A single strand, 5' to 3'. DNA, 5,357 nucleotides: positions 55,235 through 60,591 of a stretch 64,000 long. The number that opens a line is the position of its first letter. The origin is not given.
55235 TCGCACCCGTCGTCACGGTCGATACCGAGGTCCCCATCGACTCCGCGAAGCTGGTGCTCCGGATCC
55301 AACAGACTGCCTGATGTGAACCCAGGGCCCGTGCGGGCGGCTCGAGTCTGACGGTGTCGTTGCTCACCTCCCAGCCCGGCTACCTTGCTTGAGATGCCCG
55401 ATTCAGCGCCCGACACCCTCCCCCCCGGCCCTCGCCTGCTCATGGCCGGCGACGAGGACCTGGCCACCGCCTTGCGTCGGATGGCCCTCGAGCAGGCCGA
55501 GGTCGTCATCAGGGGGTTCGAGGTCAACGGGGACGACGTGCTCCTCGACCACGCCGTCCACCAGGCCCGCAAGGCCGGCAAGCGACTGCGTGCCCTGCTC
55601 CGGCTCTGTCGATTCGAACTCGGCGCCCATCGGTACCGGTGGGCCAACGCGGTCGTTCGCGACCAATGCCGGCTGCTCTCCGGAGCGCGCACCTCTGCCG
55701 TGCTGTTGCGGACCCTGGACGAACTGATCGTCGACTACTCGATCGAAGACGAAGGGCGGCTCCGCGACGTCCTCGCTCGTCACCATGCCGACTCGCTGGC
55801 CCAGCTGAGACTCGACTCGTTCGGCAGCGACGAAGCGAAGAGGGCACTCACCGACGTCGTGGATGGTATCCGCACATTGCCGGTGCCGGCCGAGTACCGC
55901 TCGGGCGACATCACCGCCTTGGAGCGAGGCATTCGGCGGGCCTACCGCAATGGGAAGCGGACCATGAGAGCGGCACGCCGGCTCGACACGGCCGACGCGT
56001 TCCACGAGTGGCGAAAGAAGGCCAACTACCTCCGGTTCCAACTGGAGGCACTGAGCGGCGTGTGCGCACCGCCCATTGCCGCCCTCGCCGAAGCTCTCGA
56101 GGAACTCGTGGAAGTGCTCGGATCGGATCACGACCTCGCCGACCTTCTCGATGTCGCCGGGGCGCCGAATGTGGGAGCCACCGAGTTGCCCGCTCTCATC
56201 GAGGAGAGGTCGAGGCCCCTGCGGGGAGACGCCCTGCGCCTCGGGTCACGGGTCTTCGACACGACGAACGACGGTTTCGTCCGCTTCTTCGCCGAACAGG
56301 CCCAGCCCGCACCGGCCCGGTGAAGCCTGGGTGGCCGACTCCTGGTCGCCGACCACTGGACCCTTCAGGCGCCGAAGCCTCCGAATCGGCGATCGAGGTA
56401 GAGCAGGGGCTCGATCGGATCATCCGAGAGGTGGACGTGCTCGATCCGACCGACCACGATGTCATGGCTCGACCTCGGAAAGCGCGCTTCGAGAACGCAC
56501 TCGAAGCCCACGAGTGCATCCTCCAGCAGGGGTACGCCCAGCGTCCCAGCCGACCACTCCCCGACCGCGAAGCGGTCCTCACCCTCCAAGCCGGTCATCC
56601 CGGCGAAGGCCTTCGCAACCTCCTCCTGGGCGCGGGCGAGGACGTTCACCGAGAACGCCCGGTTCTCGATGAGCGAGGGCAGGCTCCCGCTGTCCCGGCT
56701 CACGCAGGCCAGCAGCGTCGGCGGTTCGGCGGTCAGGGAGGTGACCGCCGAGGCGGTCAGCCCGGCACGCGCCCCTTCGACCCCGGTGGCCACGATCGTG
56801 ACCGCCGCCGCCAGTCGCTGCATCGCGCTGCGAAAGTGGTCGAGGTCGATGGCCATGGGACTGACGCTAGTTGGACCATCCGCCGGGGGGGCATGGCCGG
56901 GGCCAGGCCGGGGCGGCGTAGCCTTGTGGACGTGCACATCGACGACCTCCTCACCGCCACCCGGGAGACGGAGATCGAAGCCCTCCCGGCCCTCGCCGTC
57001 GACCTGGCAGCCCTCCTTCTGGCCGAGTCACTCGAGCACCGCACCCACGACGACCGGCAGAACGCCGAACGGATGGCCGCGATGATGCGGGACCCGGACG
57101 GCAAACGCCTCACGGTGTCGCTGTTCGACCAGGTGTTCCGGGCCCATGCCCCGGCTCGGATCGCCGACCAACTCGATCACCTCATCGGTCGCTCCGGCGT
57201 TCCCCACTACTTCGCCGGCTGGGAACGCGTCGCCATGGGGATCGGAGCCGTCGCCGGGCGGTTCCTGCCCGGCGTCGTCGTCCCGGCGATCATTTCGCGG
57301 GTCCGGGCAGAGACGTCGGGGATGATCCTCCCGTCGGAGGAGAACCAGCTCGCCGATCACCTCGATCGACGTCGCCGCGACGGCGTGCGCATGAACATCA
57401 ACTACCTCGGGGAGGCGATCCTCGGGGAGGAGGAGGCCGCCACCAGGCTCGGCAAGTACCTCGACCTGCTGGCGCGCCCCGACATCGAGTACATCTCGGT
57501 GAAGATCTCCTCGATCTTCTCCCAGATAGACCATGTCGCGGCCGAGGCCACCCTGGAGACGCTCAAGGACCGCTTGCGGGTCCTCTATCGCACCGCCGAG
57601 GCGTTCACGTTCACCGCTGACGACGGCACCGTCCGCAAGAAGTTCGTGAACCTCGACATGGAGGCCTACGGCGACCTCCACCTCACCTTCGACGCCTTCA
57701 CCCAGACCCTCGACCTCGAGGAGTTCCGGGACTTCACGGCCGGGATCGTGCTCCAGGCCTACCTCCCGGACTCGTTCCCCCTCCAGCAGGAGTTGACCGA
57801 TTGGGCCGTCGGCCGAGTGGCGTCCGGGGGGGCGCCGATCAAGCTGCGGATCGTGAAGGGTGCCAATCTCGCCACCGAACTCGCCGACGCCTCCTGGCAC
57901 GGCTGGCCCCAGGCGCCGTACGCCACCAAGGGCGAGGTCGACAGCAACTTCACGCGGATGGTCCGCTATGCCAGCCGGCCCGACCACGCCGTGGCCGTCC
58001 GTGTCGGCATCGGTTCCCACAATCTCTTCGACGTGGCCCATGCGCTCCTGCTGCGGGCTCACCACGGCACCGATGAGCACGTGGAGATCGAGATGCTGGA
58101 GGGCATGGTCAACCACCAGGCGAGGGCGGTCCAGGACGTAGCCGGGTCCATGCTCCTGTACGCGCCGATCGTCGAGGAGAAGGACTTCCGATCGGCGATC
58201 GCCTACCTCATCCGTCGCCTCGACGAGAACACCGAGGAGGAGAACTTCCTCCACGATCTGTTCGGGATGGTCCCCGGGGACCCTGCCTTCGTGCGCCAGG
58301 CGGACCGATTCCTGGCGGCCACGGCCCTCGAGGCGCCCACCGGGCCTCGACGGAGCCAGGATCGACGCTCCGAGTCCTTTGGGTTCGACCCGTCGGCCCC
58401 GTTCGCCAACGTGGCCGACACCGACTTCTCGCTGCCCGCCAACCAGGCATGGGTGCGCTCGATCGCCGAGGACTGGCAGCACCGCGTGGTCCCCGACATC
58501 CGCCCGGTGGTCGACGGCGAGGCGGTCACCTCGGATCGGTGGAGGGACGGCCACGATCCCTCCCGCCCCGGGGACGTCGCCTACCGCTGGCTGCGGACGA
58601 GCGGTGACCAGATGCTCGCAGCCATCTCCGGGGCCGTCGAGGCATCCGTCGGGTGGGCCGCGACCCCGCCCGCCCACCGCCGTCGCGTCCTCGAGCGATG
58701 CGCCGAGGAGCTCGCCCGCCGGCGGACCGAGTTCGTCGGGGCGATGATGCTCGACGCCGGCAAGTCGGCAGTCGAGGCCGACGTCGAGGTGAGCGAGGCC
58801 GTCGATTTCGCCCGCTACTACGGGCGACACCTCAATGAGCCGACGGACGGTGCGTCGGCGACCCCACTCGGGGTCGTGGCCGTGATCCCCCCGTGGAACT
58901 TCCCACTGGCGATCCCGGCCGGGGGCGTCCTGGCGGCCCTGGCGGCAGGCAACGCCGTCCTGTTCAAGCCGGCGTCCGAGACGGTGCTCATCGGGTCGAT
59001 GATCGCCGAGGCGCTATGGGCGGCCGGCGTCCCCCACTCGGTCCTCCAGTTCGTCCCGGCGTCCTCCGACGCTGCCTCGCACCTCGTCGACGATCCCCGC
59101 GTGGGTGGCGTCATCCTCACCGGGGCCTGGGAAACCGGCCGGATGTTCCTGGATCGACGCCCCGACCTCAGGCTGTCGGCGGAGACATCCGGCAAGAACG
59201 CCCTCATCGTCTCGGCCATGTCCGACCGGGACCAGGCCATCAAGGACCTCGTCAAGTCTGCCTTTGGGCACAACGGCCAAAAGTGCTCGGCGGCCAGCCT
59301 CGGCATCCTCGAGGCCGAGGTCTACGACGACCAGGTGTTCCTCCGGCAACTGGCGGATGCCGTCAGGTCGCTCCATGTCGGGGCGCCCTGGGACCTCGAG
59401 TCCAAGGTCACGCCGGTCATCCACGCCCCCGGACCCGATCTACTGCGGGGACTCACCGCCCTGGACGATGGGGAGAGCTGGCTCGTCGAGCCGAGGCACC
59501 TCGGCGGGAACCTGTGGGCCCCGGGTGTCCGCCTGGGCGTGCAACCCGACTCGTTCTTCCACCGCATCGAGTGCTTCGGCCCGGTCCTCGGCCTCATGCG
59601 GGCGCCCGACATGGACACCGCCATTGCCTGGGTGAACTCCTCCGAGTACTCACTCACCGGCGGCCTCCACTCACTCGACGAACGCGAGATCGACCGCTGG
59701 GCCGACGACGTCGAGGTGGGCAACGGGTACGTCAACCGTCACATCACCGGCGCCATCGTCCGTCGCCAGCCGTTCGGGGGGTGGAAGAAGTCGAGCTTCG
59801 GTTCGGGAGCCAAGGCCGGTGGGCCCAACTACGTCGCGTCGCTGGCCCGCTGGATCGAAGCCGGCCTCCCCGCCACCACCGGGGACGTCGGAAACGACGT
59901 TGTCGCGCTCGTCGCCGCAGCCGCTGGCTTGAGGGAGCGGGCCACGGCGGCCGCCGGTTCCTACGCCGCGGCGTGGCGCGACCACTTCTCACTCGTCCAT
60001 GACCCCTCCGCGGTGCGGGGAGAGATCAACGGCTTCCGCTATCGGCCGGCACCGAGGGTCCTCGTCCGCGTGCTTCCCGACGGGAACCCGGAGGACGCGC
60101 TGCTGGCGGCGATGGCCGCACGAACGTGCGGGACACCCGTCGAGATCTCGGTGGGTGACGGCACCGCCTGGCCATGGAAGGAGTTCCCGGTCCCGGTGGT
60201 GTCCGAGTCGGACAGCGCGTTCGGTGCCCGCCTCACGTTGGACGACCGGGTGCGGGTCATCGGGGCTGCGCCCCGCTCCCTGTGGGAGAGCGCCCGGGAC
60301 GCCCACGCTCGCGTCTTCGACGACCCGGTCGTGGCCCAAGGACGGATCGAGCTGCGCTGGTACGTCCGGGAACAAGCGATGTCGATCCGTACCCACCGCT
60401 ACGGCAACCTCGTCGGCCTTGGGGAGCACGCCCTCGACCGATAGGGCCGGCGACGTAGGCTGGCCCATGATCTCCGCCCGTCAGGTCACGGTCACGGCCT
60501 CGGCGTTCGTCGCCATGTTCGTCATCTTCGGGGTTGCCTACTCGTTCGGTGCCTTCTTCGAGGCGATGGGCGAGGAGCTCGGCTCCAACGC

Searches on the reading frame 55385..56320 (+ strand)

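Call 29: search_protein_families(library=pfam, proteins=[window:55385-56320:+], max_evalue=0.001)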
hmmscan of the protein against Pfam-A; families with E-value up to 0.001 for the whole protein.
window:55385-56320:+ (312 aa): 1 family
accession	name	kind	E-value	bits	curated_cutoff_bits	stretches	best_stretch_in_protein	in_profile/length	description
PF05235.19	CHAD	-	1.3e-25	91.2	25.6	1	48-252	13-221/228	CHAD domain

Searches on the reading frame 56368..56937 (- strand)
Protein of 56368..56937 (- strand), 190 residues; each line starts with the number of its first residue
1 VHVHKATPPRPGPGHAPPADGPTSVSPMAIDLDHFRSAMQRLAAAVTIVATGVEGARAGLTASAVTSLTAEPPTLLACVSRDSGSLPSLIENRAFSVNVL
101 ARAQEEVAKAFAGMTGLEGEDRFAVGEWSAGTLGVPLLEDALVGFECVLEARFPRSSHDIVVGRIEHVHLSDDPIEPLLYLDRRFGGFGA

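Call 29: search_protein_families(library=pfam, proteins=[window:56368-56937:-], max_evalue=0.001)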
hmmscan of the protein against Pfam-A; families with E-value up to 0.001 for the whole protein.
window:56368-56937:- (190 aa): 1 family
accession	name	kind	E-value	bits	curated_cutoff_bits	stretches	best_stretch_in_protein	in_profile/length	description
PF01613.24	Flavin_Reduct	-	8.8e-41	140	27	1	39-187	1-151/153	Flavin reductase like domain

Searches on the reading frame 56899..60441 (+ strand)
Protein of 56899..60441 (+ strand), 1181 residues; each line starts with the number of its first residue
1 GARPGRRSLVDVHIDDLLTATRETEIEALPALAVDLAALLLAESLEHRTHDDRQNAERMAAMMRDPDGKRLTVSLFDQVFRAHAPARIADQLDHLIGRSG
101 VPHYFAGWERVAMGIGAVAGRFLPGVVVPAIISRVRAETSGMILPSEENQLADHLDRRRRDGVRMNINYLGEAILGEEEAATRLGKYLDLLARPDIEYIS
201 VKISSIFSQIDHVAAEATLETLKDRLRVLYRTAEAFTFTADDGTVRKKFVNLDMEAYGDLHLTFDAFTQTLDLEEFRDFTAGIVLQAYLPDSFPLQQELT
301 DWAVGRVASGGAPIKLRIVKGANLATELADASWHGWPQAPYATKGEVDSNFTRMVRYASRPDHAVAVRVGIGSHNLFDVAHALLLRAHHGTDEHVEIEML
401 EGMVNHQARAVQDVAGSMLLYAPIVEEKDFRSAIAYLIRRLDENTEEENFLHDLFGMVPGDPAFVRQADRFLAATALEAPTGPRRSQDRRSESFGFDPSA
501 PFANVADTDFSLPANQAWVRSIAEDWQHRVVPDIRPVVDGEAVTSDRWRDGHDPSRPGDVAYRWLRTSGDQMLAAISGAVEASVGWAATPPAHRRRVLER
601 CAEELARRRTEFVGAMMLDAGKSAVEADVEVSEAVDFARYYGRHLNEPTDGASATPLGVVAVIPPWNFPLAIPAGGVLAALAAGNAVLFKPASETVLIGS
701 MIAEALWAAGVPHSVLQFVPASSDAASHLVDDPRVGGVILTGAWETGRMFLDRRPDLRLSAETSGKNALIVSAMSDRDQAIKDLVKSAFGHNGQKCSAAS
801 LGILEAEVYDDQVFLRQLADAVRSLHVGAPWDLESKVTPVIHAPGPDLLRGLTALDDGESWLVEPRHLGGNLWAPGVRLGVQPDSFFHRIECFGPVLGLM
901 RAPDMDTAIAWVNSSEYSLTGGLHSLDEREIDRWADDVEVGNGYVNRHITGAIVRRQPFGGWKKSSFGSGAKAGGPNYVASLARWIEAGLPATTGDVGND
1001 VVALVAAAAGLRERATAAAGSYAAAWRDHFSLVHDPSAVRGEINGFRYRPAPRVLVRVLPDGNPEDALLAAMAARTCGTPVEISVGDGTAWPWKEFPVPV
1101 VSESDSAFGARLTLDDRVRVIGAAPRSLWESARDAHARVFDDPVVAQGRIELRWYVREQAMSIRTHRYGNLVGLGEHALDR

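Call 29: search_protein_families(library=pfam, proteins=[window:56899-60441:+], max_evalue=0.001)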
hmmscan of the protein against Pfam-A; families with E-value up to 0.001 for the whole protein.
window:56899-60441:+ (1181 aa): 2 families
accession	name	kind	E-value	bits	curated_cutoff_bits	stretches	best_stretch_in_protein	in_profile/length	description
PF00171.27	Aldedh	-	7.8e-98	328.4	23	1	553-976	13-449/461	Aldehyde dehydrogenase family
PF01619.24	Pro_dh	-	2.5e-52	178.6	27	1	153-452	3-277/278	Proline dehydrogenase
